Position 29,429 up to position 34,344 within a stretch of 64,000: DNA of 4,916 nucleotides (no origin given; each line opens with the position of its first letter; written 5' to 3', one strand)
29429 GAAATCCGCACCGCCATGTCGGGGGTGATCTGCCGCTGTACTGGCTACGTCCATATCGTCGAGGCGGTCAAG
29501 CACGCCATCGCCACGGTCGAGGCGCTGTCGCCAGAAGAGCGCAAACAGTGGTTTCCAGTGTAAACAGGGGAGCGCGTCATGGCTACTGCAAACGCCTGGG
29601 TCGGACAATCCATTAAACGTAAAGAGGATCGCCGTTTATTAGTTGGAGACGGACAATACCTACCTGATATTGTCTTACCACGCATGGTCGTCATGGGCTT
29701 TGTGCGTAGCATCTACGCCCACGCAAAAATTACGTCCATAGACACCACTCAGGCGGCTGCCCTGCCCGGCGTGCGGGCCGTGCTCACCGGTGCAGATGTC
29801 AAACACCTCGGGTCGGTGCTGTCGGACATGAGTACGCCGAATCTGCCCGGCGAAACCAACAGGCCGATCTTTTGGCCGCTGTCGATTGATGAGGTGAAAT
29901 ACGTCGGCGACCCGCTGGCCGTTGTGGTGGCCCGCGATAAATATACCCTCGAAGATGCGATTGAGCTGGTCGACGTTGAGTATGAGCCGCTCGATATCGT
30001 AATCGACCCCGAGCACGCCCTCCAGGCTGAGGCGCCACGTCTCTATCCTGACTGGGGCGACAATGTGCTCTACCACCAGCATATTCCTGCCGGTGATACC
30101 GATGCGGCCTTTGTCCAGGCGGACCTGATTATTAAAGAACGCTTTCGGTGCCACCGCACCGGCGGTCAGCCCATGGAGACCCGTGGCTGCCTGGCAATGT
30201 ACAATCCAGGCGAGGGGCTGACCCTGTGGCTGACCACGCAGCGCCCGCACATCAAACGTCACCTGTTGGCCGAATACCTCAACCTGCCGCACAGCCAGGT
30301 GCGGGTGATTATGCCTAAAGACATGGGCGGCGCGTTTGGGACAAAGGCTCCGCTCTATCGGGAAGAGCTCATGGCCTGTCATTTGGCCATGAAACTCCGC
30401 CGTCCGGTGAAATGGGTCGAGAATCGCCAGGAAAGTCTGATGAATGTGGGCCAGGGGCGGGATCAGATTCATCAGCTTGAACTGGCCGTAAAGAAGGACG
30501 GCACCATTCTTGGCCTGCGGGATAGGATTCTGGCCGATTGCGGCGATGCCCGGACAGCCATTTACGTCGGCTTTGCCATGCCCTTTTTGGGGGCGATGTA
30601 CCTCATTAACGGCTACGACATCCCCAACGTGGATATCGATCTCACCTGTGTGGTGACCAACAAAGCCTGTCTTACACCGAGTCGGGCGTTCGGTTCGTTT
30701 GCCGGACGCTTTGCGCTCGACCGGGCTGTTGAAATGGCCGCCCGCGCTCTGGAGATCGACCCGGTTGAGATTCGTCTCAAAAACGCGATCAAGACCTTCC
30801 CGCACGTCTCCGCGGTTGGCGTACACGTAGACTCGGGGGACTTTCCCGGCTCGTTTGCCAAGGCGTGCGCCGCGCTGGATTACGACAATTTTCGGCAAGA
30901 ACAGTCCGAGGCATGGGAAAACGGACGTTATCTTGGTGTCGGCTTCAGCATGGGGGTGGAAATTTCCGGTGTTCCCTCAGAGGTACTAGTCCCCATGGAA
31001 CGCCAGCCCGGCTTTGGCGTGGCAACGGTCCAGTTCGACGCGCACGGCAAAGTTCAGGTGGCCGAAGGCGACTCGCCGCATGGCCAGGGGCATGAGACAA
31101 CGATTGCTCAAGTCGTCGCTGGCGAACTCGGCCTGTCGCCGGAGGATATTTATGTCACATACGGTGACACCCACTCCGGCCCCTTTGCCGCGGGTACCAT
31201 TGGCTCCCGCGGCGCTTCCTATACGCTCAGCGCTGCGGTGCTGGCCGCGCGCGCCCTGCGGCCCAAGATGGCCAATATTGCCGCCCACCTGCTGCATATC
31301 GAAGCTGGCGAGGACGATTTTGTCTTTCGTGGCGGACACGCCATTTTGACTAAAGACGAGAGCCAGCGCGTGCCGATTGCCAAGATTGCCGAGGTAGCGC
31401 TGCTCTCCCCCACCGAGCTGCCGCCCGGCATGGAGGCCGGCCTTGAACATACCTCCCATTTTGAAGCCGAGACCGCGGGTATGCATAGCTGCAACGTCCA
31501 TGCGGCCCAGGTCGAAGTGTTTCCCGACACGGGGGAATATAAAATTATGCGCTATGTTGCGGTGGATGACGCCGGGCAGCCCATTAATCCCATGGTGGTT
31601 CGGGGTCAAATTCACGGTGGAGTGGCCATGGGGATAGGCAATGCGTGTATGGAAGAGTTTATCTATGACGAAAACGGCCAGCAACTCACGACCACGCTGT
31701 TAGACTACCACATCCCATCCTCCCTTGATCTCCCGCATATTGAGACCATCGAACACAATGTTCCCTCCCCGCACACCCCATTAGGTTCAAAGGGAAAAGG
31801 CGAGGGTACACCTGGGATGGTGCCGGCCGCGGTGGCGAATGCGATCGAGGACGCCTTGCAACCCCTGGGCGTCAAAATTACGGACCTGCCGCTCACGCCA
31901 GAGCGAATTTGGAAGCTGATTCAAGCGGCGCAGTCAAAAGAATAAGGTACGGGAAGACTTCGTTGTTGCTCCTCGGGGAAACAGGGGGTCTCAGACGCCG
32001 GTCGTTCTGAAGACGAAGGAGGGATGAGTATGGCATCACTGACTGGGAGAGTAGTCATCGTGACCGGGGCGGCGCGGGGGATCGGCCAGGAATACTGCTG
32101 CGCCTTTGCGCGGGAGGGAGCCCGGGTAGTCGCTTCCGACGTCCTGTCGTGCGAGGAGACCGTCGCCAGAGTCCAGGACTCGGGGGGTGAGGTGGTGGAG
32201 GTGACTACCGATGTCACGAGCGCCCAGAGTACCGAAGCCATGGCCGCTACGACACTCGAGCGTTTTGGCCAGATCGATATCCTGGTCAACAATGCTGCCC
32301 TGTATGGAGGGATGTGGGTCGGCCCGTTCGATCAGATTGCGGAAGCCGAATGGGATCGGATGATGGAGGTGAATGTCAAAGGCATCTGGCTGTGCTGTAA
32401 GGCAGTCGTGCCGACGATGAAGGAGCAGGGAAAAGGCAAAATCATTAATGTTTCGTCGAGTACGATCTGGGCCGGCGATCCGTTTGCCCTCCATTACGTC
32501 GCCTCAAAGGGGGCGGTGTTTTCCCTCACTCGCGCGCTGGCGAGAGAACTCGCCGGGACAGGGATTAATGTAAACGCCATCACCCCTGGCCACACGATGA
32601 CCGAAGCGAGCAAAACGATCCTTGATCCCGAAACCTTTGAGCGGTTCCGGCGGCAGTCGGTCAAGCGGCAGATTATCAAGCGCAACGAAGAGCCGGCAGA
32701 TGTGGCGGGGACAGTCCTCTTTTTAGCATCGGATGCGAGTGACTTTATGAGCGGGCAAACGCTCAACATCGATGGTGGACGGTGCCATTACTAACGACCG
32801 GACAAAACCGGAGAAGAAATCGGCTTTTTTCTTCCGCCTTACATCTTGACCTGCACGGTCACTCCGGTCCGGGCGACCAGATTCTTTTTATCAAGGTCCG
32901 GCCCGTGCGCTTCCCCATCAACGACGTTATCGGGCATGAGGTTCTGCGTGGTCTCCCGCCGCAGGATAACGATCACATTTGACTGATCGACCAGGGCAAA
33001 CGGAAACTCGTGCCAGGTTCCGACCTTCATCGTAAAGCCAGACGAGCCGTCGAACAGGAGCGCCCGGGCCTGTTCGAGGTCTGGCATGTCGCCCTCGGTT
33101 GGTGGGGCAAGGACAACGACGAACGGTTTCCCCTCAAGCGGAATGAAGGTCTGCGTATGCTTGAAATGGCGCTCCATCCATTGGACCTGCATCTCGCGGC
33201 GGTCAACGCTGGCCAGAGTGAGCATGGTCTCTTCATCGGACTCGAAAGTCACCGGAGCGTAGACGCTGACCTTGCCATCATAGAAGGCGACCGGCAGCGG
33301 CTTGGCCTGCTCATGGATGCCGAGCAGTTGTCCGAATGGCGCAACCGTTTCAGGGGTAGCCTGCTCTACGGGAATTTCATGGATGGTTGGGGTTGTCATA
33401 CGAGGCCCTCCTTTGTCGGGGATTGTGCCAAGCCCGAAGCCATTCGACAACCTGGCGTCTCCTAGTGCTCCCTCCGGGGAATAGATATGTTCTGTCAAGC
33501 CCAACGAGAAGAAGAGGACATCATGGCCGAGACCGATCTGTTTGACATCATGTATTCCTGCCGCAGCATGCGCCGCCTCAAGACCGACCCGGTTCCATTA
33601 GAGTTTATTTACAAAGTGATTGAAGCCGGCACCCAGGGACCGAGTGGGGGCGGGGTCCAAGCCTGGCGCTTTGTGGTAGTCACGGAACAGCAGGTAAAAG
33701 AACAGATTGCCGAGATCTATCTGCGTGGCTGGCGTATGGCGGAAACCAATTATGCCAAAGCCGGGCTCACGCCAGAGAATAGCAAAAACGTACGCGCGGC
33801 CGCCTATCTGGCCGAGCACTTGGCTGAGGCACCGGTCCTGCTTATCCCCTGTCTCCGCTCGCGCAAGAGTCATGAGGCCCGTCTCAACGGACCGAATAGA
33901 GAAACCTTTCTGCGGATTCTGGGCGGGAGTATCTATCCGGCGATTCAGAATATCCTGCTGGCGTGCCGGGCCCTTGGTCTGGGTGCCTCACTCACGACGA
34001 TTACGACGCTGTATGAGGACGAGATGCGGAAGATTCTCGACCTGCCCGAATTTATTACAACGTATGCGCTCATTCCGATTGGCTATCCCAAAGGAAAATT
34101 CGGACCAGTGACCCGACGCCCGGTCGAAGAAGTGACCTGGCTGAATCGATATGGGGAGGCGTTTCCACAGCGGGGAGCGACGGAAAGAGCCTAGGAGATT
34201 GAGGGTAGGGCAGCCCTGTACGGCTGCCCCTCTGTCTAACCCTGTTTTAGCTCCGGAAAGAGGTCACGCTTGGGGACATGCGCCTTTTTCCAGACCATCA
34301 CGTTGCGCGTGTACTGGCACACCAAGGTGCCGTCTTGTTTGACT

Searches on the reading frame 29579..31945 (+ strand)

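Call 8: search_protein_families(library=pfam, proteins=[window:29579-31945:+], max_evalue=0.001)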
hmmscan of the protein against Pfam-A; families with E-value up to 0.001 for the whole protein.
window:29579-31945:+ (788 aa): 3 families
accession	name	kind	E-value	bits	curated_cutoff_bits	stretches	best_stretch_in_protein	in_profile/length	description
PF20256.3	MoCoBD_2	-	3.1e-73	247.2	27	1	429-719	2-283/283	Molybdopterin cofactor-binding domain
PF02738.23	MoCoBD_1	-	7.9e-68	228.6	27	1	158-403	4-244/244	Molybdopterin cofactor-binding domain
PF01315.27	Ald_Xan_dh_C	-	1.7e-25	89.9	31.3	1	23-138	2-109/110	Aldehyde oxidase and xanthine dehydrogenase, a/b hammerhead domain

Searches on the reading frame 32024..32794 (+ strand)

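Call 8: search_protein_families(library=pfam, proteins=[window:32024-32794:+], max_evalue=0.001)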
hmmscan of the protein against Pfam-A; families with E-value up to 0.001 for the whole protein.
window:32024-32794:+ (256 aa): 3 families
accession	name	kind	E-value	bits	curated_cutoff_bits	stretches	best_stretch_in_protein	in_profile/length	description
PF13561.12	adh_short_C2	-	1.5e-62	211.7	27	1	15-252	1-234/236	Enoyl-(Acyl carrier protein) reductase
PF00106.31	adh_short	-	1.9e-55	187.8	26.6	1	9-200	1-191/195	short chain dehydrogenase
PF08659.16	KR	-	1.2e-09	38.8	22.6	1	11-183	3-175/180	KR domain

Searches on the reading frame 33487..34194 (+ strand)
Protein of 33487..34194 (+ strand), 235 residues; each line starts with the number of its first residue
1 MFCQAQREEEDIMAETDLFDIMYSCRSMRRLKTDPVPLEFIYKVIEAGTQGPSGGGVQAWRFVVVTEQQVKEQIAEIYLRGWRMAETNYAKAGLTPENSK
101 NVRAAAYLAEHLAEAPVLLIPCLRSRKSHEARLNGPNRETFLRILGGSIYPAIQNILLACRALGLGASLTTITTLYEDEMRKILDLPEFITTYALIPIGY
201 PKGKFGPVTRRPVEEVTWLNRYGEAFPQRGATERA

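Call 37: search_protein_families(library=pfam, proteins=[window:33487-34194:+], max_evalue=0.0001)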
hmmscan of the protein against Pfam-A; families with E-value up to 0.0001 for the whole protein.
window:33487-34194:+ (235 aa): 1 family
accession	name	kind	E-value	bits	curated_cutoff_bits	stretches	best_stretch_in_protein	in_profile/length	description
PF00881.29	Nitroreductase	-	4e-25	89.4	23.5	1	26-200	5-167/167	Nitroreductase family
